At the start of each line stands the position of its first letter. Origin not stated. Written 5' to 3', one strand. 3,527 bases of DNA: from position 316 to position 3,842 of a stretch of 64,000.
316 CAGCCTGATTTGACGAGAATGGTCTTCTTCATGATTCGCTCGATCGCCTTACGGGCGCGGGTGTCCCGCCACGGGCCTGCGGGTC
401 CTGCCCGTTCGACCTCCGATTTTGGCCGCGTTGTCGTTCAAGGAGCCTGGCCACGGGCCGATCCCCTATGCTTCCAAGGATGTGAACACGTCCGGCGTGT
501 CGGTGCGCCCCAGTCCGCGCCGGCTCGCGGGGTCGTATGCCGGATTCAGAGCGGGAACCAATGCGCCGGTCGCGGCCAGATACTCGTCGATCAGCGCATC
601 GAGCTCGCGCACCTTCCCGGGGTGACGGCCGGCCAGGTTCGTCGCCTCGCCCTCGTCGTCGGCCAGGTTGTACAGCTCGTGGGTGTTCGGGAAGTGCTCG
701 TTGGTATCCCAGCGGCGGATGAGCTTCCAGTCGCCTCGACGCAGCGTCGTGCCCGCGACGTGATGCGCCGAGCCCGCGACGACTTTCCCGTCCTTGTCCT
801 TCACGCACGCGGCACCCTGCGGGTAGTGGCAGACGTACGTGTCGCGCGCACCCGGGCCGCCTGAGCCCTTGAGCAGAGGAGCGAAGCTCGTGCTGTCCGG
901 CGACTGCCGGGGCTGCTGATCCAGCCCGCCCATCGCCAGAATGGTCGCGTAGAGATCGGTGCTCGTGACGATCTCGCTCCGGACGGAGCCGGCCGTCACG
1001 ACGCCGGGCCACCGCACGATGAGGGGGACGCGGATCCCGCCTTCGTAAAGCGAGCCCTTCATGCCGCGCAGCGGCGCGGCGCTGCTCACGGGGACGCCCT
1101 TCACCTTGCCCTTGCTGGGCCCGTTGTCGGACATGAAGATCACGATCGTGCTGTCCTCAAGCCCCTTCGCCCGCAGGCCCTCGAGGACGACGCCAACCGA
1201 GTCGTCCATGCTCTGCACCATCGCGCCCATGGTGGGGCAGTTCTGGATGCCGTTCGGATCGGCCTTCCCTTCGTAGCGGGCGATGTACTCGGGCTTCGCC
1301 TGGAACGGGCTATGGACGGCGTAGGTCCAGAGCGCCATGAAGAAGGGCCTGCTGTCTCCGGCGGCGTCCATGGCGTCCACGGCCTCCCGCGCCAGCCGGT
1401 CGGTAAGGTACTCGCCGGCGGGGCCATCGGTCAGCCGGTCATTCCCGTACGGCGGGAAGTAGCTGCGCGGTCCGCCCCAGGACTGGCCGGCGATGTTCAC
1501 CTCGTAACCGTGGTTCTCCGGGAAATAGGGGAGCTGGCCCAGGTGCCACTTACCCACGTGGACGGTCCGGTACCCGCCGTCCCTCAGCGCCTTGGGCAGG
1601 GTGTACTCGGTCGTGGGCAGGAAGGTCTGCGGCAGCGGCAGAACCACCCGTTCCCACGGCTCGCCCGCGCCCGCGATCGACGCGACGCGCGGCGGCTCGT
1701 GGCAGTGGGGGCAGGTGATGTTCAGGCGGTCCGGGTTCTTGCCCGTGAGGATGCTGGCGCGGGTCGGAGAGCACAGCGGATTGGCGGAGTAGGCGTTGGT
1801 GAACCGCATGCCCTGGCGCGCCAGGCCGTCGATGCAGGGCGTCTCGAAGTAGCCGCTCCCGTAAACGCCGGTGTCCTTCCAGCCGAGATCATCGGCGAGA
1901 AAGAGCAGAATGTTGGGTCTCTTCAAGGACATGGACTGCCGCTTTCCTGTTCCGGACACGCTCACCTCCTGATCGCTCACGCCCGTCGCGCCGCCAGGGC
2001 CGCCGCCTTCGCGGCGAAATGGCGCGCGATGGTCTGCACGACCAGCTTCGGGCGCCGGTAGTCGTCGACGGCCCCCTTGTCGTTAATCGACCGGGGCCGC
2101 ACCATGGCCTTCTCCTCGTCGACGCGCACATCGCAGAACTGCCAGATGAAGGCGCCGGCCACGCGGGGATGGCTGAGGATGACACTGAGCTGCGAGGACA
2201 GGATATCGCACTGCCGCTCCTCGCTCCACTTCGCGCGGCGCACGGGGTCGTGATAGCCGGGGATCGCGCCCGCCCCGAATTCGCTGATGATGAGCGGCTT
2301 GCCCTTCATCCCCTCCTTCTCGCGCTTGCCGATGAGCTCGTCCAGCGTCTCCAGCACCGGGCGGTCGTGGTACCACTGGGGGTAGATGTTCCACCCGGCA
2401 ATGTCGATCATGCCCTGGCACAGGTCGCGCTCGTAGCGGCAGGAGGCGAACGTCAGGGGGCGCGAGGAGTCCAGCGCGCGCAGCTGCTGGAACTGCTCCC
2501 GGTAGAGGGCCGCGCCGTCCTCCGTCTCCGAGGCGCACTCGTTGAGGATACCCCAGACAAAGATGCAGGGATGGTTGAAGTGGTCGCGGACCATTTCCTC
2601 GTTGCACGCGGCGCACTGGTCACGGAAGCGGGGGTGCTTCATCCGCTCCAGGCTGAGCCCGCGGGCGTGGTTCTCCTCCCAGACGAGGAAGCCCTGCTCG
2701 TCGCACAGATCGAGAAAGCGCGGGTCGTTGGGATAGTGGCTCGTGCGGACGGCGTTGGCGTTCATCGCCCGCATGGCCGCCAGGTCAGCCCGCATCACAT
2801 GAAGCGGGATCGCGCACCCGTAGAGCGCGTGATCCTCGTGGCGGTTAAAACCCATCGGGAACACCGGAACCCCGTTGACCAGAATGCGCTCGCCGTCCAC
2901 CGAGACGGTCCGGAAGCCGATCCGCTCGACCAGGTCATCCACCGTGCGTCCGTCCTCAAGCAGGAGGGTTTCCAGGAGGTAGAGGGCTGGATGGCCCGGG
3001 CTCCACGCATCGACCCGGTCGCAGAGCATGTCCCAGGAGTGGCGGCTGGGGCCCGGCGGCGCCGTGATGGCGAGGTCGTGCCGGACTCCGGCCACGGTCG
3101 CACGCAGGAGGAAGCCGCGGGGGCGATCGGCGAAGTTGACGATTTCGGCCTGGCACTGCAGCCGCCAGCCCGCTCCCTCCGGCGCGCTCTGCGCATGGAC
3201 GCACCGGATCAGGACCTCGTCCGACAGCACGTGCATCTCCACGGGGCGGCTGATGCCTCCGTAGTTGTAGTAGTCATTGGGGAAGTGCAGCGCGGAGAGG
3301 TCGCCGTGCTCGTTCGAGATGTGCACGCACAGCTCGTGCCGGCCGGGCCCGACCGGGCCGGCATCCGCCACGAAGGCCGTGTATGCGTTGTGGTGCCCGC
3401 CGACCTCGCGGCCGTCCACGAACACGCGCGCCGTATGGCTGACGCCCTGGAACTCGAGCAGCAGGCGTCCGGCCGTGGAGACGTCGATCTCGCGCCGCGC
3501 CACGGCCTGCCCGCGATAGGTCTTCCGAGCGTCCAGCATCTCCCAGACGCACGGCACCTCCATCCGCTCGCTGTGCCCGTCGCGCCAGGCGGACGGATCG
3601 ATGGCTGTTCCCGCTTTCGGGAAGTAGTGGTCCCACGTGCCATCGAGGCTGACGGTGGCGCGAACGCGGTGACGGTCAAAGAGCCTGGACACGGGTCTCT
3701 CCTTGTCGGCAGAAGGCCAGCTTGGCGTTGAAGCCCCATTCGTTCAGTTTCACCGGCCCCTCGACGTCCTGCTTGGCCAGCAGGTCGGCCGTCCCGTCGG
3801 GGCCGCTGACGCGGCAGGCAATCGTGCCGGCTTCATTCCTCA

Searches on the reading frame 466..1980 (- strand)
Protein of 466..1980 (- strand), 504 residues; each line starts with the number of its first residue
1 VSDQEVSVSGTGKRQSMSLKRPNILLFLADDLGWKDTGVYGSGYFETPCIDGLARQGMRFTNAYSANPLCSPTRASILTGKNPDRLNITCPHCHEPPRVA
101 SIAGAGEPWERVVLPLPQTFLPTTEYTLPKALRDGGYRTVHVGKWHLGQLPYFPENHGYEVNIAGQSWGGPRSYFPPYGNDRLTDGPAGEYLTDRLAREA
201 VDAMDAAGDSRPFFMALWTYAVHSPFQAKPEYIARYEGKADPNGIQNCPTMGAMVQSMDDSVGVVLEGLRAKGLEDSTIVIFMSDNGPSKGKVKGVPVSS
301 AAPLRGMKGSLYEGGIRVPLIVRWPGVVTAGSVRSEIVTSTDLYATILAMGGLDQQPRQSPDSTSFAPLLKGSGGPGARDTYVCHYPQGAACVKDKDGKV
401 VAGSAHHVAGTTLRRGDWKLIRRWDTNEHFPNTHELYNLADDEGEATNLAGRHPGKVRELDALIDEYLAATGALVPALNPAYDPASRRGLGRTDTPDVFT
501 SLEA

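Call 44: search_protein_families(library=pfam, proteins=[window:466-1980:-], max_evalue=0.00001)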
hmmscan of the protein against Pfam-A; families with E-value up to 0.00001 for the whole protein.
window:466-1980:- (504 aa): 3 families
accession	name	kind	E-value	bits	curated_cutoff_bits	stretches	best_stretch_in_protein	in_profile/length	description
PF00884.28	Sulfatase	-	3.7e-57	194.4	25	1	22-352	1-300/301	Sulfatase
PF16347.10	SGSH_C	-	2.8e-11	44.2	29.3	1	310-452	10-134/154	N-sulphoglucosamine sulphohydrolase, C-terminal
PF01663.27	Phosphodiest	-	3.4e-06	27.3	23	0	46-306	19-240/342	Type I phosphodiesterase / nucleotide pyrophosphatase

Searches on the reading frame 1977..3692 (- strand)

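Call 44: search_protein_families(library=pfam, proteins=[window:1977-3692:-], max_evalue=0.00001)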
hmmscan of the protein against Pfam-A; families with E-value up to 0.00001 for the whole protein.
window:1977-3692:- (571 aa): 3 families
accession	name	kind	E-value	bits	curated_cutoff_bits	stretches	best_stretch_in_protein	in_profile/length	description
PF02836.23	Glyco_hydro_2_C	-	2.2e-45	155.6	21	1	263-529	1-272/302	Glycosyl hydrolases family 2, TIM barrel domain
PF02837.24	Glyco_hydro_2_N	-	2.8e-09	37.6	28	1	16-153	19-165/169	Glycosyl hydrolases family 2, sugar binding domain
PF00703.27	Glyco_hydro_2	-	4.9e-06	27.7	23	1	225-261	73-109/109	Glycosyl hydrolases family 2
